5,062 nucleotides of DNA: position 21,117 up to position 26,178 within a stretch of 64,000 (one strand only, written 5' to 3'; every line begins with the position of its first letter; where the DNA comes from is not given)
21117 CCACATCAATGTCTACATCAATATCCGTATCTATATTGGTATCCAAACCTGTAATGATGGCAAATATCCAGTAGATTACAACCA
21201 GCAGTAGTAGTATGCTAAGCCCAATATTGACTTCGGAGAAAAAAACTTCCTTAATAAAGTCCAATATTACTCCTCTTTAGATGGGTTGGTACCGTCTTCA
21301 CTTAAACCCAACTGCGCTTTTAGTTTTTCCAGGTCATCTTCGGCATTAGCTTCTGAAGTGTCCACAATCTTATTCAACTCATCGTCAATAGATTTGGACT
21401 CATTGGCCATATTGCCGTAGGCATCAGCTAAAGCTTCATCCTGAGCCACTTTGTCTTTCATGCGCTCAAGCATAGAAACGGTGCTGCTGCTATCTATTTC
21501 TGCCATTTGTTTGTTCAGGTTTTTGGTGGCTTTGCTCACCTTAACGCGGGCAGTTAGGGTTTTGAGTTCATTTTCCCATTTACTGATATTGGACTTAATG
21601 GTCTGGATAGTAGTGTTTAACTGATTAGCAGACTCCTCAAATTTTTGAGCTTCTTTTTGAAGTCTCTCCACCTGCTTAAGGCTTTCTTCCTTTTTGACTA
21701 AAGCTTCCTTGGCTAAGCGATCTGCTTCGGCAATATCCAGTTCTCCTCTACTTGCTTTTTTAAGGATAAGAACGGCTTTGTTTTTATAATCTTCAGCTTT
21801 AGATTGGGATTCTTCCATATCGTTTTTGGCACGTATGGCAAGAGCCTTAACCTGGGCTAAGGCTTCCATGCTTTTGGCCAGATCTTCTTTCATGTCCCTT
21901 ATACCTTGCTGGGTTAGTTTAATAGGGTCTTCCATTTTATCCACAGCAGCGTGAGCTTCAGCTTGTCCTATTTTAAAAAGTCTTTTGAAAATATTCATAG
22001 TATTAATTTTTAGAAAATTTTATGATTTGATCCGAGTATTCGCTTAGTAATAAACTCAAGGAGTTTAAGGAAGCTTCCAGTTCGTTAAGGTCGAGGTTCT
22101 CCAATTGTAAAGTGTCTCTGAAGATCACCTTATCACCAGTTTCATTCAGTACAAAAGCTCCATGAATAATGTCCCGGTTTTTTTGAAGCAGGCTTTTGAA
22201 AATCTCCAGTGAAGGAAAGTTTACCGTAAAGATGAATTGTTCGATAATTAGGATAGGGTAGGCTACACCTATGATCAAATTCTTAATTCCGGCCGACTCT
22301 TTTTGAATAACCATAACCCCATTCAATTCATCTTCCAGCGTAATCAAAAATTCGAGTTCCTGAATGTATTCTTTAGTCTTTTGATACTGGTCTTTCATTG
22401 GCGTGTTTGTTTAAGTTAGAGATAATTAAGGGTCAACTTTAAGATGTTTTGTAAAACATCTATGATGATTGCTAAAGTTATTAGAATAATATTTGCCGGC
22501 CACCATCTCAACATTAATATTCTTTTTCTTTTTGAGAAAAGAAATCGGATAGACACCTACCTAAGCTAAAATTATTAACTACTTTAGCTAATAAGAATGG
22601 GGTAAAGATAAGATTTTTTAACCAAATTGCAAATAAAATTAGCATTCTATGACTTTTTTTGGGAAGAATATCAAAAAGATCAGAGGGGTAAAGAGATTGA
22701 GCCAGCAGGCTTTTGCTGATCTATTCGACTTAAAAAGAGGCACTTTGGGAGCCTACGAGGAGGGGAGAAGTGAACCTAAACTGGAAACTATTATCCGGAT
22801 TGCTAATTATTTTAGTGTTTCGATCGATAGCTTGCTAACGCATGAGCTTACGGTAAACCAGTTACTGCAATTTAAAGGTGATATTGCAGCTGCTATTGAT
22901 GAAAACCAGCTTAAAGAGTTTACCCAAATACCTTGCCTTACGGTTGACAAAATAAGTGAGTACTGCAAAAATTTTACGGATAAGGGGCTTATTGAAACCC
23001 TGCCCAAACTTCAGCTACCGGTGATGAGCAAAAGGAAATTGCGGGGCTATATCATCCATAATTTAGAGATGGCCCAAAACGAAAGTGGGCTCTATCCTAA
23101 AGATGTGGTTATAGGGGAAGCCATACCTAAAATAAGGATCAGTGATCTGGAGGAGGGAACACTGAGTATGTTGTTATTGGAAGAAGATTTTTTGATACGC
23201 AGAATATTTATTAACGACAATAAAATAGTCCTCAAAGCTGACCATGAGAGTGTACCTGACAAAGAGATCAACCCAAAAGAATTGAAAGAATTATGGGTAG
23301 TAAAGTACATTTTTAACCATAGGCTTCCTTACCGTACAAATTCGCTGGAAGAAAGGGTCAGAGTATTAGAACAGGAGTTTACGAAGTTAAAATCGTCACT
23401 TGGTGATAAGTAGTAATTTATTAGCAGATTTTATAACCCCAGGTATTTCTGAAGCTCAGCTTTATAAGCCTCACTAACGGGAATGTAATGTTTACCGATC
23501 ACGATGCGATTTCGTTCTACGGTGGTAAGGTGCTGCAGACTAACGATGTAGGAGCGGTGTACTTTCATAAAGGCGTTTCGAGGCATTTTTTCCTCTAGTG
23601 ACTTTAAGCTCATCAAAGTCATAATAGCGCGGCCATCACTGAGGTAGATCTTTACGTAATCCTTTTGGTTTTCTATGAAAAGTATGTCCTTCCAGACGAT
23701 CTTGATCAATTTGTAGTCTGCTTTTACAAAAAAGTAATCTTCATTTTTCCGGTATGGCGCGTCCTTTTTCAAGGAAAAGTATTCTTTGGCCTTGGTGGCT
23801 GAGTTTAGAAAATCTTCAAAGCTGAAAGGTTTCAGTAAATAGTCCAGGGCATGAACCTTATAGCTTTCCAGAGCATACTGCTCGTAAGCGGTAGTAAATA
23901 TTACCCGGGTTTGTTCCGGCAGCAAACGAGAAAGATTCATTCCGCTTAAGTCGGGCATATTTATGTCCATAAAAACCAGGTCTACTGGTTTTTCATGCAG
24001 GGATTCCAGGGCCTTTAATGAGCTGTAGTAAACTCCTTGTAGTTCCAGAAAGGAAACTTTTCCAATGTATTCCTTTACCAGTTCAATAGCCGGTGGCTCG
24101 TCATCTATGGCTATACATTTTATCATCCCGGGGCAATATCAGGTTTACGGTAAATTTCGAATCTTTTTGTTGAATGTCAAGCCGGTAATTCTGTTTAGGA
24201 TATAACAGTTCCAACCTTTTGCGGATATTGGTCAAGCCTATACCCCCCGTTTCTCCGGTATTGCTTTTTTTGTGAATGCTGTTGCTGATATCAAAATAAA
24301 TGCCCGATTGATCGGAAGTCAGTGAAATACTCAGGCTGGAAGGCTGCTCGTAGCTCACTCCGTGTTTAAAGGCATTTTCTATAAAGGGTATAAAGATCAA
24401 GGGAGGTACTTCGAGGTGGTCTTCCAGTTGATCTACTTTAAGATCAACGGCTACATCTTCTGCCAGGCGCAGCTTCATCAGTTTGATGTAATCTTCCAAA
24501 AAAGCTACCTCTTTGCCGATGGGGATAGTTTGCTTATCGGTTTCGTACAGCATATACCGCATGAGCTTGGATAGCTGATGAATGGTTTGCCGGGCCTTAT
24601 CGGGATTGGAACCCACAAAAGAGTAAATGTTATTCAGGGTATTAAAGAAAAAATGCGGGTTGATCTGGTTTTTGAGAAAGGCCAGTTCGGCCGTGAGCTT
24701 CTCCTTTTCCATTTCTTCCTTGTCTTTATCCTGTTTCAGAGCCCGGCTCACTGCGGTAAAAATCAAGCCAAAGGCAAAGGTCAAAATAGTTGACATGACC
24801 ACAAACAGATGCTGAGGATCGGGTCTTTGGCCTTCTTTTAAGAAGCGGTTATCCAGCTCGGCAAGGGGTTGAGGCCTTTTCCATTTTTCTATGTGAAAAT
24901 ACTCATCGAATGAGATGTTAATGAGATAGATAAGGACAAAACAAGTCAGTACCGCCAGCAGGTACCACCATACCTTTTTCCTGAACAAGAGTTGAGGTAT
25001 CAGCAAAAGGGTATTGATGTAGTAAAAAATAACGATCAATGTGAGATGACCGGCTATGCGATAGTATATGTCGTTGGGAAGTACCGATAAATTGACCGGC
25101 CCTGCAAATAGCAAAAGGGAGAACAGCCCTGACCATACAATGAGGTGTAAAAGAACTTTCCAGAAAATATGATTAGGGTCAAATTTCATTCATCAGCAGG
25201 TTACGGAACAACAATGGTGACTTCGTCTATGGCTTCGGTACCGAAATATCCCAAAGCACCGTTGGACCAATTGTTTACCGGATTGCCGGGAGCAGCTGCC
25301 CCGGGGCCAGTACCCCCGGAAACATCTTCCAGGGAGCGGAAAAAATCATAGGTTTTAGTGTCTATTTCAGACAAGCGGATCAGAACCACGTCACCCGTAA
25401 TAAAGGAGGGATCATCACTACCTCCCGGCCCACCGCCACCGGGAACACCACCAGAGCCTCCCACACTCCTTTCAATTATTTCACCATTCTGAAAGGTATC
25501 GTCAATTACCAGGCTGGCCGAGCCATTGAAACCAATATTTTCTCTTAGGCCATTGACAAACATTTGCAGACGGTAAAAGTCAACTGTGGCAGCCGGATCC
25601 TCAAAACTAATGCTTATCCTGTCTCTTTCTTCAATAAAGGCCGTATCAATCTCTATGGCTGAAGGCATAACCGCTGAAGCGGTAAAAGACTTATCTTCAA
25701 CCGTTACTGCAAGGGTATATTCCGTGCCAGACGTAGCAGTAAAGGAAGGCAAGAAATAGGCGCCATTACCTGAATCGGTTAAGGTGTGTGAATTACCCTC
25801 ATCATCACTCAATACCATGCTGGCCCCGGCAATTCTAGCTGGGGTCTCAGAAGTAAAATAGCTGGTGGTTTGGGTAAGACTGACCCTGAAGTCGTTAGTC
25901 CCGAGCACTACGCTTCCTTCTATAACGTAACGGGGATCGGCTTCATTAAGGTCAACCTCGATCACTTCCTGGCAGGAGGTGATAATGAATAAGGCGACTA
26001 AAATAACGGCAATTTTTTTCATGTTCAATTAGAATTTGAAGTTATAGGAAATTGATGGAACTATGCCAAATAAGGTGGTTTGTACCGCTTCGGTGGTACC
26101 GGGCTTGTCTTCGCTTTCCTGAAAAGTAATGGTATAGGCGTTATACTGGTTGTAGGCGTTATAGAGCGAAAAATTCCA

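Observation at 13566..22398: Five-gene operon: YbjN/YjfI-like, PspA/IM30, YqiJ/NfeD, flotillin and a 1633-aa protein with one MoxR/dynein-like AAA+ module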

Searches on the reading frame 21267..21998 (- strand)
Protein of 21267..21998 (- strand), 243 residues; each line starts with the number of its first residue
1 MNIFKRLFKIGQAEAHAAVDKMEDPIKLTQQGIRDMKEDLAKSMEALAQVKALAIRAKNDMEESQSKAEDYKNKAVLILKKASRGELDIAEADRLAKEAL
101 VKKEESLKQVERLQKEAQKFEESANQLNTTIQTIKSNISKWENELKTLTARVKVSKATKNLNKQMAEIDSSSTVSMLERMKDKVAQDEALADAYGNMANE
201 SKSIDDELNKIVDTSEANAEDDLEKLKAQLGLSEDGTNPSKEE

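Call 4: search_protein_families(library=pfam, proteins=[window:21267-21998:-], max_evalue=0.01)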
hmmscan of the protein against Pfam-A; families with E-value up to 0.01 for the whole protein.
window:21267-21998:- (243 aa): 2 families
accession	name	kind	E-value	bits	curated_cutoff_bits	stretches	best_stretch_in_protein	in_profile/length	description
PF04012.17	PspA_IM30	-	6.3e-45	153.9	33.9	1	2-230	1-218/220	PspA/IM30 family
PF05323.17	Pox_A21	-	0.00084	20.3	25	1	110-194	23-106/111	Poxvirus A21 Protein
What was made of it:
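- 21267..21998 (-): Gene 2: PspA/IM30 (ESCRT-III superfamily), 243 aa. PspA_IM30, 153.9 bits against a cut-off of 33.9 (call 4).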

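Call 5: search_protein_families(library=ncbifam, proteins=[window:21267-21998:-], max_evalue=0.01)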
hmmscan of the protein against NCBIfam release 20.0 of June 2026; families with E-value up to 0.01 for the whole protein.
window:21267-21998:- (243 aa): 7 families
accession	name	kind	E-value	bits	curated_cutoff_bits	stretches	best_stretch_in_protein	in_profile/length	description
TIGR02977.1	phageshock_pspA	equivalog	7.1e-18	65.1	242.95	1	1-230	1-217/219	phage shock protein PspA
NF045984.1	StressProtLiaH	equivalog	2.5e-13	50.3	380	1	3-229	2-214/225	stress responsive protein LiaH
NF007974.0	PRK10698.1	equivalog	1.2e-10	41.5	336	1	1-230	1-217/222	phage shock protein PspA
TIGR02168.1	SMC_prok_B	equivalog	3.6e-06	25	567.35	1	13-230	682-898/1181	chromosome segregation protein SMC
NF033930.1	pneumo_PspA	exception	0.00022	20.1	850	1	20-225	118-327/659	pneumococcal surface protein A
NF007428.1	PRK09973.1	equivalog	0.003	18.1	120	1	121-161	23-63/85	lipoprotein YqhH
TIGR02169.1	SMC_prok_A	equivalog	0.0055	14.4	729.4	1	57-230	673-843/1165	chromosome segregation protein SMC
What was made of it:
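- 21267..21998 (-): It falls below the NCBIfam equivalog cut-offs for PspA and LiaH (call 5).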

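Call 16: search_protein_families(library=padloc, proteins=[window:21267-21998:-], max_evalue=0.01)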
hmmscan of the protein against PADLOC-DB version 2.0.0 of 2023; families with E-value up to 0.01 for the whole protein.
window:21267-21998:- (243 aa): 2 families
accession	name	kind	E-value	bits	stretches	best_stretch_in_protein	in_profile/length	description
PDLC03865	LmuB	-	0.00046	16.5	1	23-229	557-748/1007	-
PDLC03859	LmuB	-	0.0019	15.4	1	30-227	289-476/611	-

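Call 89: search_solved_structures(query=window:21267-21998:-, max_evalue=0.01)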
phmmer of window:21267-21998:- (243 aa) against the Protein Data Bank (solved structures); distinct sequences matched with E-value up to 0.01: 10.
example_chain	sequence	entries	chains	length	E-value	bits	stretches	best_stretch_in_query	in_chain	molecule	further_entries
8qfv_0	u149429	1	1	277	2e-15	60.7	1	1-231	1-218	Protein sll0617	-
7o3w_D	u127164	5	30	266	9e-15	58.5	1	3-231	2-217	Protein sll0617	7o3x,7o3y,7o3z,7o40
9eom_A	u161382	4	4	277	1.2e-13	54.9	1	1-231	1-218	Membrane-associated protein Vipp1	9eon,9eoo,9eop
8qhv_0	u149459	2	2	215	1.4e-13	54.6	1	3-228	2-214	Membrane-associated protein Vipp1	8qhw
6zvr_B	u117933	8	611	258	5.5e-13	52.7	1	1-230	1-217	Vipp1 | Phage shock protein A, PspA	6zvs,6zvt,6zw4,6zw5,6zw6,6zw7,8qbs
8qbw_A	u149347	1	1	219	1.8e-12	51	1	1-230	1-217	Phage shock protein A, PspA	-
8qbv_A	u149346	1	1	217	2.4e-12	50.6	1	1-230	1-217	Membrane-associated protein Vipp1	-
8qbr_A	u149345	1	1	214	5.3e-12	49.5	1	1-200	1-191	Membrane-associated protein Vipp1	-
8qhx_D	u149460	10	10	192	1.6e-09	41.4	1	24-228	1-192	Membrane-associated protein Vipp1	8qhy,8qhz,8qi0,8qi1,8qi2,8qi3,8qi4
4whe_A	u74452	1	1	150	0.0018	21.6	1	1-149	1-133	Phage shock protein A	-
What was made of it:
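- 21267..21998 (-): Full-length match to solved Vipp1/PspA chains, E=2e-15 to 5e-12 (call 89).
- On PspA/IM30 (ESCRT-III superfamily): Full-length alignment to Vipp1/PspA structures, E=2e-15 (call 89).
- PspA aligns over its full length to membrane-remodelling Vipp1/PspA structures (call 89).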

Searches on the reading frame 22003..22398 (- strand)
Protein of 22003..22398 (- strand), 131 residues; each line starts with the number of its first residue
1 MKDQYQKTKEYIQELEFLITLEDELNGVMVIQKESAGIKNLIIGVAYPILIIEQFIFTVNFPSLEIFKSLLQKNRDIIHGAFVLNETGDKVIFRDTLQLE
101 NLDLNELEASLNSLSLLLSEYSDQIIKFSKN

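Call 4: search_protein_families(library=pfam, proteins=[window:22003-22398:-], max_evalue=0.01)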
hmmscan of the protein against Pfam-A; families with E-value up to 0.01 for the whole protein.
window:22003-22398:- (131 aa): 1 family
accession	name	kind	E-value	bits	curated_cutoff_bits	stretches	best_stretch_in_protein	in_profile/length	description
PF22550.1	CesT_Tir_1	-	1.1e-54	184.3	27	1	1-131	1-131/131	CesT_Tir_1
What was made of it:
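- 22003..22398 (-): Gene 1: CesT/Tir-type small chaperone-like protein (131 aa). PF22550 CesT_Tir_1, E=1e-54, positions 1-131 of 131 (call 4).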

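Call 5: search_protein_families(library=ncbifam, proteins=[window:22003-22398:-], max_evalue=0.01)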
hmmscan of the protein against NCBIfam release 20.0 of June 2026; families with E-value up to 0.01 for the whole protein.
window:22003-22398:- (131 aa): 0 families

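Call 16: search_protein_families(library=padloc, proteins=[window:22003-22398:-], max_evalue=0.01)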
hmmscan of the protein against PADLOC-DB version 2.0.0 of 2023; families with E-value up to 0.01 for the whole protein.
window:22003-22398:- (131 aa): 0 families

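Call 88: search_solved_structures(query=window:22003-22398:-, max_evalue=10, show_alignments=1)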
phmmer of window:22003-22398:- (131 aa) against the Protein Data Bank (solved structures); distinct sequences matched with E-value up to 10: 1.
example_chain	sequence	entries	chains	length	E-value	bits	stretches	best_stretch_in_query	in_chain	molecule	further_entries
9iho_A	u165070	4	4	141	0.25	14.8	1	30-79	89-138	NADH-ubiquinone oxidoreductase chain 3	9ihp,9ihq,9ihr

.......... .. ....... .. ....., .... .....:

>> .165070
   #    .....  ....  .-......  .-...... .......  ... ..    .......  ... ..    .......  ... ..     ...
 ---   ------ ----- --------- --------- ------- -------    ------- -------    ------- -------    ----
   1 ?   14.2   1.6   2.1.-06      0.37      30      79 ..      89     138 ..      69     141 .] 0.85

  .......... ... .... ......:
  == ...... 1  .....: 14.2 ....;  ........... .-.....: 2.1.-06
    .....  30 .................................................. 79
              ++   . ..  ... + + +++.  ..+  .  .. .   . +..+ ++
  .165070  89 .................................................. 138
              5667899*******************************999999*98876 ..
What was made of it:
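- Tried and rejected: The CesT-like protein has no sequence relative in the PDB (call 88).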

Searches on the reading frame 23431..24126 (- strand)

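Call 4: search_protein_families(library=pfam, proteins=[window:23431-24126:-], max_evalue=0.01)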
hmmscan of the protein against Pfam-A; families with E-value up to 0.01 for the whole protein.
window:23431-24126:- (231 aa): 2 families
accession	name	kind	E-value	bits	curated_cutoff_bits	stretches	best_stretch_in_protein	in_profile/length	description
PF04397.21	LytTR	-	2.5e-19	69.8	22.6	1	139-229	2-97/98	LytTr DNA-binding domain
PF00072.30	Response_reg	-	4.7e-19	69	30.2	1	6-108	3-108/111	Response regulator receiver domain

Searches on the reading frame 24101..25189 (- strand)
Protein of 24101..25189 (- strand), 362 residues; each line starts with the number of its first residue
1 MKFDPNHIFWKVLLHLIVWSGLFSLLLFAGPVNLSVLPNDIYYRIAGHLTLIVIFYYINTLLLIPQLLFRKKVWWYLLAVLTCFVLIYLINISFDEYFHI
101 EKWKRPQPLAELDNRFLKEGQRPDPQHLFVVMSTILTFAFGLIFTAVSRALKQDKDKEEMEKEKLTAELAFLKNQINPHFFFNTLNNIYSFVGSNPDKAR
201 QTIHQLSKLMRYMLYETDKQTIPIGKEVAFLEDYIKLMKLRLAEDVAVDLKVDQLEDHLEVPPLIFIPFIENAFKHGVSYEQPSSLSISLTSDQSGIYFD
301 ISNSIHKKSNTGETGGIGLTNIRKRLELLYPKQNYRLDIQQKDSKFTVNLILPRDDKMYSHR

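Call 4: search_protein_families(library=pfam, proteins=[window:24101-25189:-], max_evalue=0.01)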
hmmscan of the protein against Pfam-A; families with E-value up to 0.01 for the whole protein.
window:24101-25189:- (362 aa): 2 families
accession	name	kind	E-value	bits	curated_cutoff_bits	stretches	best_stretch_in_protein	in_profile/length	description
PF06580.19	His_kinase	-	2.6e-27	95.3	25.2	1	167-244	1-79/81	Histidine kinase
PF14501.12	HATPase_c_5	-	0.0025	18.2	22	1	270-353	14-102/102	GHKL domain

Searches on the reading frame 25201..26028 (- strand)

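Call 25: search_protein_families(library=pfam, proteins=[window:25201-26028:-], max_evalue=0.01)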
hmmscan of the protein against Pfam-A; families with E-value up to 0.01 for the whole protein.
window:25201-26028:- (275 aa): 2 families
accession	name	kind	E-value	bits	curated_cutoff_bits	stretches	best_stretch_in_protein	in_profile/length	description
PF14054.11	DUF4249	-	6e-22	78.9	28.5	1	22-267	3-265/269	Domain of unknown function (DUF4249)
PF09134.16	Invasin_D3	-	0.0068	17.3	33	0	60-119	32-91/98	Invasin, domain 3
